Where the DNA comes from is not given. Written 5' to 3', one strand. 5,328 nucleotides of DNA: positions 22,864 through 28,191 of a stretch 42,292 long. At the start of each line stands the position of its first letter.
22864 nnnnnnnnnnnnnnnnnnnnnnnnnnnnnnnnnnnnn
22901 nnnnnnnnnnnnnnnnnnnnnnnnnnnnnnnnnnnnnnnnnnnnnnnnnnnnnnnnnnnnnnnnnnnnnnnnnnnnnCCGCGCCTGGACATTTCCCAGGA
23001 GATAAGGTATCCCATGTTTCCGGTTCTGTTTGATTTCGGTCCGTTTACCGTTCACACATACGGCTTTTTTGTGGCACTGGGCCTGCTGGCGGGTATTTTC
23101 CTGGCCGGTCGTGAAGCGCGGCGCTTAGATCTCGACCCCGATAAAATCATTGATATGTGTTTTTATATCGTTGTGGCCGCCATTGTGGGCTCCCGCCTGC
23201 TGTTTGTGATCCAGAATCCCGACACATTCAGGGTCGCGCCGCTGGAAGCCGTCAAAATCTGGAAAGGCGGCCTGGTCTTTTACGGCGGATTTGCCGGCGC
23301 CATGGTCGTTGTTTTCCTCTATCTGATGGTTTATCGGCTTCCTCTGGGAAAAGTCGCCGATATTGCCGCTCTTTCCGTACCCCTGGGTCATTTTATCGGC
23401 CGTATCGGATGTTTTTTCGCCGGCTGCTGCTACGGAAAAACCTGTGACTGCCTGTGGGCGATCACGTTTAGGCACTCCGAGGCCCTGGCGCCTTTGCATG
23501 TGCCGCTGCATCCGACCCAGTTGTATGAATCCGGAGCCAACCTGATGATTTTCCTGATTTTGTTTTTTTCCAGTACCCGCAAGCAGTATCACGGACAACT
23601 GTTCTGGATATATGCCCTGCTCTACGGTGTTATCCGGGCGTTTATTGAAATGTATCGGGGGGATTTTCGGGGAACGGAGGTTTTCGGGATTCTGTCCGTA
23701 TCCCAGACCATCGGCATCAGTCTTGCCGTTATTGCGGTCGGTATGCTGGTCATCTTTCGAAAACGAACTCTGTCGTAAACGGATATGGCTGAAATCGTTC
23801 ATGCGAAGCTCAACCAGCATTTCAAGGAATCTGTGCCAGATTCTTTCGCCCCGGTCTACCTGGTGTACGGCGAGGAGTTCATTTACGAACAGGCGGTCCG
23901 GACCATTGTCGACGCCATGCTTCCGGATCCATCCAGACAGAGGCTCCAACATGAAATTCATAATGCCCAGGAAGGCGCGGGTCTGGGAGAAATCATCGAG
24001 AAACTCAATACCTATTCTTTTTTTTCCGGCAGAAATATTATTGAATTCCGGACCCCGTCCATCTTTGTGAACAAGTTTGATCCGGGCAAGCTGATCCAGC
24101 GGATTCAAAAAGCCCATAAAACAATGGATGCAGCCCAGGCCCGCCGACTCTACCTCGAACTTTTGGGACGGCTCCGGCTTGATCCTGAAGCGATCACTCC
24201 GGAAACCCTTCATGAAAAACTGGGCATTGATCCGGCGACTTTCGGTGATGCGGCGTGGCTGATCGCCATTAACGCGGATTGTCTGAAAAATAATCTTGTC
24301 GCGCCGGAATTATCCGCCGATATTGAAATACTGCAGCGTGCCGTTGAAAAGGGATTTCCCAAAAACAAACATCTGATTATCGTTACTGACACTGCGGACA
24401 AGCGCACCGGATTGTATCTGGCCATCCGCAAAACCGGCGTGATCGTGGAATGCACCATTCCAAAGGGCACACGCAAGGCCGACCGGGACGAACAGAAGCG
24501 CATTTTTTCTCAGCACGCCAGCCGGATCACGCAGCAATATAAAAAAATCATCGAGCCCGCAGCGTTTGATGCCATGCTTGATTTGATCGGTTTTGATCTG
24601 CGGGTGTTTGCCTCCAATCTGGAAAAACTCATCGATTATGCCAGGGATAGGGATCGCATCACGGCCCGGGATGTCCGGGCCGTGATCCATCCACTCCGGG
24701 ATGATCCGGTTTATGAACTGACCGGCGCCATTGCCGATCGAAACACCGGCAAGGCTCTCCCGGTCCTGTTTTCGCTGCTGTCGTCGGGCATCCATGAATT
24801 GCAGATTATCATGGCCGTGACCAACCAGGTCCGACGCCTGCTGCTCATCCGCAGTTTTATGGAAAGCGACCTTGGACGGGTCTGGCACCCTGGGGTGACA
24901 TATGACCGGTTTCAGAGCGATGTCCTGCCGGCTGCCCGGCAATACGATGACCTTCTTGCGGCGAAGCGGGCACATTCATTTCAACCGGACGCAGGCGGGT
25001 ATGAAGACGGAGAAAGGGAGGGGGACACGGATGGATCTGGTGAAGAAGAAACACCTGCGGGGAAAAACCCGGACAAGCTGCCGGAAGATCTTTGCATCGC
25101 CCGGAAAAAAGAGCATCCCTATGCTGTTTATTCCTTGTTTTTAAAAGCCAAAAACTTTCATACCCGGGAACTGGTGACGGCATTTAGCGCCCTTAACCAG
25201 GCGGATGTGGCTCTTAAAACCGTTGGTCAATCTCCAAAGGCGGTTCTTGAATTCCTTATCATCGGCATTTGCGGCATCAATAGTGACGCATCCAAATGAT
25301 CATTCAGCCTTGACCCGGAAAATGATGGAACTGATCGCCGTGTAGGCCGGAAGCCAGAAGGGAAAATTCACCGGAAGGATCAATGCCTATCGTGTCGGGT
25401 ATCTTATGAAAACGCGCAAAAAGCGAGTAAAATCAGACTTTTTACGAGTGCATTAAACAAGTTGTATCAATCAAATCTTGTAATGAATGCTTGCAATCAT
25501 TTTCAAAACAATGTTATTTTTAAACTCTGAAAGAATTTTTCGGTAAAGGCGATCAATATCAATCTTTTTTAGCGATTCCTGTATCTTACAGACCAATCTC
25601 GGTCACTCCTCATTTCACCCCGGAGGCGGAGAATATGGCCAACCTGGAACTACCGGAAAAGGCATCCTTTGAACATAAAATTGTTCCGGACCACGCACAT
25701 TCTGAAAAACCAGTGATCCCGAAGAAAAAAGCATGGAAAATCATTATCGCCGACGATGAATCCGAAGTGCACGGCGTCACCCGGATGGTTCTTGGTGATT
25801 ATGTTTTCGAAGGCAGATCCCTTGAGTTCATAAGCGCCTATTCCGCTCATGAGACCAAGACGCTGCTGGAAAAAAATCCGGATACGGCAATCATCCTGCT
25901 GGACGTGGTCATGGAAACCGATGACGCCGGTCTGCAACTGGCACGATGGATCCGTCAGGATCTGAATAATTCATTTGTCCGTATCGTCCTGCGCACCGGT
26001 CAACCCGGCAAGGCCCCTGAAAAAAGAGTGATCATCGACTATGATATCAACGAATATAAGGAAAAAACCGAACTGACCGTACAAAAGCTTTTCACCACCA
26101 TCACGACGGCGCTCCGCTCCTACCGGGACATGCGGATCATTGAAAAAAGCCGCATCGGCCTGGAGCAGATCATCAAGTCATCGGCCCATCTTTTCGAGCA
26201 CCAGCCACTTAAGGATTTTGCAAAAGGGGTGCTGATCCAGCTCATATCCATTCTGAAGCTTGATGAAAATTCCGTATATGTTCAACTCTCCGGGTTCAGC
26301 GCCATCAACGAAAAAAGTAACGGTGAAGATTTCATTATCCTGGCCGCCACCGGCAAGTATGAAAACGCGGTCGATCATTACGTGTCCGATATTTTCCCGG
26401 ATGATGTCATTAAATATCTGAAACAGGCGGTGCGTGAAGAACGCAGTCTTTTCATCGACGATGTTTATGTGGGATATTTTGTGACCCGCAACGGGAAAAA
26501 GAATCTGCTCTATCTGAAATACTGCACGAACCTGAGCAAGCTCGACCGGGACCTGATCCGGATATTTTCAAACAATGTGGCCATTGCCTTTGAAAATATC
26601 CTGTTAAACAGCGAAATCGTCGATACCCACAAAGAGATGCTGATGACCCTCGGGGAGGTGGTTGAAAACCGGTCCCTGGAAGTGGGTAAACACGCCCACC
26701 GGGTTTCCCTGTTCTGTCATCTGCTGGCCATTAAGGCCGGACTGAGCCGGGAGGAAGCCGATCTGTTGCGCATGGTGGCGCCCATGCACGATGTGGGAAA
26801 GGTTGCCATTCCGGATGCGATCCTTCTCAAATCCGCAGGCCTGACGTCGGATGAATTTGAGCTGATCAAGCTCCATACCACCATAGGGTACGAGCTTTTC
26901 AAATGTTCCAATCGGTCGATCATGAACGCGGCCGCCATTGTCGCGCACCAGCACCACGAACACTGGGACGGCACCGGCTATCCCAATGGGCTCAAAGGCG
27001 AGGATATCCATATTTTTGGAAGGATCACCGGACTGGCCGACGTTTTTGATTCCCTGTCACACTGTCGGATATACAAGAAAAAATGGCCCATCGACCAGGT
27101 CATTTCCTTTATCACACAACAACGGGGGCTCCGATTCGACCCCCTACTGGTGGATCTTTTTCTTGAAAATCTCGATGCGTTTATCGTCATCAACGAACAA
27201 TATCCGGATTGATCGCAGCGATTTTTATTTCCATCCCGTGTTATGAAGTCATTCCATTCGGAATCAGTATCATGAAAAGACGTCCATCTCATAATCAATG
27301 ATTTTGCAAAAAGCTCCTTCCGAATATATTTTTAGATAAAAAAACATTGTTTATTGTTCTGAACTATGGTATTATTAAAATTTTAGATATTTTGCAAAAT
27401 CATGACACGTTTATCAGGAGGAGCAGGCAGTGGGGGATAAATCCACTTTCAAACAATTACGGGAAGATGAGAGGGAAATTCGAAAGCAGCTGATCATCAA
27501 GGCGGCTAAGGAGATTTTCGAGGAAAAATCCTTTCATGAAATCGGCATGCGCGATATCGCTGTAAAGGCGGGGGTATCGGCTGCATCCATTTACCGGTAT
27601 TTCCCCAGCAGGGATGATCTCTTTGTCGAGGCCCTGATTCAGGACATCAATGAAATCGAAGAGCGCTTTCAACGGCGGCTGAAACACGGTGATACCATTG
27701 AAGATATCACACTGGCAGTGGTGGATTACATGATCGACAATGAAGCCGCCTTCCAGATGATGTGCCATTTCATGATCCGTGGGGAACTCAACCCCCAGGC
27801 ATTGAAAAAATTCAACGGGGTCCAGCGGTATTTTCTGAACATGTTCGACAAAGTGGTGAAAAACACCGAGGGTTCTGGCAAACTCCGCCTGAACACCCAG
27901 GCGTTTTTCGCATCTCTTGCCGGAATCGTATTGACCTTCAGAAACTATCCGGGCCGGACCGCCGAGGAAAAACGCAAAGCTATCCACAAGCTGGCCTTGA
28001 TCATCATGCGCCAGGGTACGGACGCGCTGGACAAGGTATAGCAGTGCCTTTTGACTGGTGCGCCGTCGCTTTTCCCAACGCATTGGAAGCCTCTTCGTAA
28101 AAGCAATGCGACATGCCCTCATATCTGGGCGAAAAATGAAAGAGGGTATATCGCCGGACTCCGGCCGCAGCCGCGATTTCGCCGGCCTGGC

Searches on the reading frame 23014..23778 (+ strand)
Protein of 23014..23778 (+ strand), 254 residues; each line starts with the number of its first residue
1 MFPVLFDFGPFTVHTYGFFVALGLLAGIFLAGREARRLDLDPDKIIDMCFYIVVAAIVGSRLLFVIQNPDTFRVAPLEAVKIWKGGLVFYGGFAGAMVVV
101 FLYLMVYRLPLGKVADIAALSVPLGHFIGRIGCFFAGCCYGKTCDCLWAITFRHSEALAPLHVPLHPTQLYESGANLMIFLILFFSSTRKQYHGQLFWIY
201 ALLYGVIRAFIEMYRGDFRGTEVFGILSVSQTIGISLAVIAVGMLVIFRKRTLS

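Call 35: search_protein_families(library=ncbifam, proteins=[window:23014-23778:+], max_evalue=0.00001)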
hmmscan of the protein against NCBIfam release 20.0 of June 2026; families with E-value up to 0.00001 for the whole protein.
window:23014-23778:+ (254 aa): 7 families
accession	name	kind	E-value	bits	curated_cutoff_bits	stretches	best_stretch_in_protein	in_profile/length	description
NF000778.0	PRK00052.3-4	equivalog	1.7e-52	178.6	334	1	3-247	3-243/252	prolipoprotein diacylglyceryl transferase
TIGR00544.1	lgt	equivalog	1.6e-42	145.8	118.9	1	3-249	12-270/280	prolipoprotein diacylglyceryl transferase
NF000784.0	PRK00052.4-5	subfamily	1.3e-36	126.2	409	1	1-139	1-139/298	prolipoprotein diacylglyceryl transferase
NF000779.0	PRK00052.3-5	equivalog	1.7e-25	90.3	405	1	3-236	8-224/257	prolipoprotein diacylglyceryl transferase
NF000775.0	PRK00052.2-5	equivalog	1.9e-16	60.2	428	1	14-250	23-279/288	prolipoprotein diacylglyceryl transferase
NF009611.0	PRK13108.1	equivalog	2.1e-16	60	636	1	7-235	17-263/476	prolipoprotein diacylglyceryl transferase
NF000777.0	PRK00052.3-2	equivalog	1.8e-15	57.3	558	1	84-216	111-245/310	prolipoprotein diacylglyceryl transferase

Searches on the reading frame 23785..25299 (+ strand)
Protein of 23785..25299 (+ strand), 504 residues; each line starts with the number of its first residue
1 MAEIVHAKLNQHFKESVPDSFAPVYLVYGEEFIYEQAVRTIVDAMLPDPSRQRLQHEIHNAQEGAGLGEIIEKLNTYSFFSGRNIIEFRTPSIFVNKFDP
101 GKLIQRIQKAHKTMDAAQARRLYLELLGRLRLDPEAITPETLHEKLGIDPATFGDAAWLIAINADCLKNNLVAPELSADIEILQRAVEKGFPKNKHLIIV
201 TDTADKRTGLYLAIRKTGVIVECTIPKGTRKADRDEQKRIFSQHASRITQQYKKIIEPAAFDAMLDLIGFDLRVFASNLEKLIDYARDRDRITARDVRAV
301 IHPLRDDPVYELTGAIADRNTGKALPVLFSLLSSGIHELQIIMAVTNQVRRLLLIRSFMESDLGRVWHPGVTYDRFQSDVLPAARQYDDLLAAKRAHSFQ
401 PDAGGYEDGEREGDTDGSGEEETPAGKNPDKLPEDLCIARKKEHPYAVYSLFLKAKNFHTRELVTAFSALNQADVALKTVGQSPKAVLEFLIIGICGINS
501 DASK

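Call 35: search_protein_families(library=ncbifam, proteins=[window:23785-25299:+], max_evalue=0.00001)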
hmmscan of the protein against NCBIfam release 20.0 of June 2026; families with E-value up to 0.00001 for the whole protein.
window:23785-25299:+ (504 aa): 1 family
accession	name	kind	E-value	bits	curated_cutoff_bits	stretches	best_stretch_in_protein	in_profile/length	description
TIGR01128.2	holA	equivalog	6.1e-44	150.6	80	2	178-360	78-250/316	DNA polymerase III subunit delta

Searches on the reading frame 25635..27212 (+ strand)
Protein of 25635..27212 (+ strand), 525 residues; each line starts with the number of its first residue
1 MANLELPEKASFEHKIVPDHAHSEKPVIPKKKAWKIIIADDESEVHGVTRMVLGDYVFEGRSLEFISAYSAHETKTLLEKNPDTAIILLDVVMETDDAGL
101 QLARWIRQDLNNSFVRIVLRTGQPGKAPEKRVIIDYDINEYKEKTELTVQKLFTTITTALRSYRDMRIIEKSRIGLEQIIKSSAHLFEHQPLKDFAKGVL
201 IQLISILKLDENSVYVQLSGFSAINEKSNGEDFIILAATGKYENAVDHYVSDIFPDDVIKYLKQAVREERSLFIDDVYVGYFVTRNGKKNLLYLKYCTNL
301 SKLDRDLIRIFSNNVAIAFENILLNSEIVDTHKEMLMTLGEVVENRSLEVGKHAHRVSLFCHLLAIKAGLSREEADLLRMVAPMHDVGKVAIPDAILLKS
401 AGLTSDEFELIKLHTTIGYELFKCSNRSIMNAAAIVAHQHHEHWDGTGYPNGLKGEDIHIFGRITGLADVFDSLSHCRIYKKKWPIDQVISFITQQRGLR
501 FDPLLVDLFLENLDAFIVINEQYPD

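Call 35: search_protein_families(library=ncbifam, proteins=[window:25635-27212:+], max_evalue=0.00001)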
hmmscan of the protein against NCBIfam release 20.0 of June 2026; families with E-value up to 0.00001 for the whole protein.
window:25635-27212:+ (525 aa): 2 families
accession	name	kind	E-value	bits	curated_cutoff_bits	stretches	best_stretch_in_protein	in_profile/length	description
NF053512.1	nitric_RR_NosR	exception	6.6e-31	107.8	400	1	325-515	167-356/422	response regulator c-di-GMP phosphodiesterase, NosR family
NF010076.0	PRK13557.1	subfamily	2.9e-06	26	631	1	23-130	405-505/540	histidine kinase famiy protein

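Call 58: search_protein_families(library=pfam, proteins=[window:25635-27212:+], max_evalue=0.001)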
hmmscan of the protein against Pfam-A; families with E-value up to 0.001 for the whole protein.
window:25635-27212:+ (525 aa): 4 families
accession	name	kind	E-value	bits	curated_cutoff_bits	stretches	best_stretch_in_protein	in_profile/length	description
PF11849.14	DUF3369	-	1.6e-50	172.1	27.2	1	156-328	1-168/168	Domain of unknown function (DUF3369)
PF13487.12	HD_5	-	1.5e-27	96.8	27.2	1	341-503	5-168/170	HD domain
PF01966.28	HD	-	1.9e-15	57.6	22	1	351-472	2-114/116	HD domain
PF00072.30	Response_reg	-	9.1e-05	23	30.2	0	36-145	1-100/111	Response regulator receiver domain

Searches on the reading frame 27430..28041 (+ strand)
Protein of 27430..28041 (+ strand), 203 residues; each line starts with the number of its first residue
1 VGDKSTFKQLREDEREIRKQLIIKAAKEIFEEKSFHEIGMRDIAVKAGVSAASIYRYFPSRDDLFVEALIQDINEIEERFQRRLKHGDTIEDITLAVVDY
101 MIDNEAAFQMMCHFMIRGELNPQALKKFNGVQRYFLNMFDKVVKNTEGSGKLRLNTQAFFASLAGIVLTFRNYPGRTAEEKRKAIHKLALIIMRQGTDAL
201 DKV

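Call 56: search_protein_families(library=pfam, proteins=[window:27430-28041:+], max_evalue=0.001)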
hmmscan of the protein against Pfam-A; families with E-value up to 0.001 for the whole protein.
window:27430-28041:+ (203 aa): 1 family
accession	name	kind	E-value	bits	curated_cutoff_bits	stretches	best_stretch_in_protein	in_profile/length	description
PF00440.29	TetR_N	-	1.1e-16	60.7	24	1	22-67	1-46/47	Bacterial regulatory proteins, tetR family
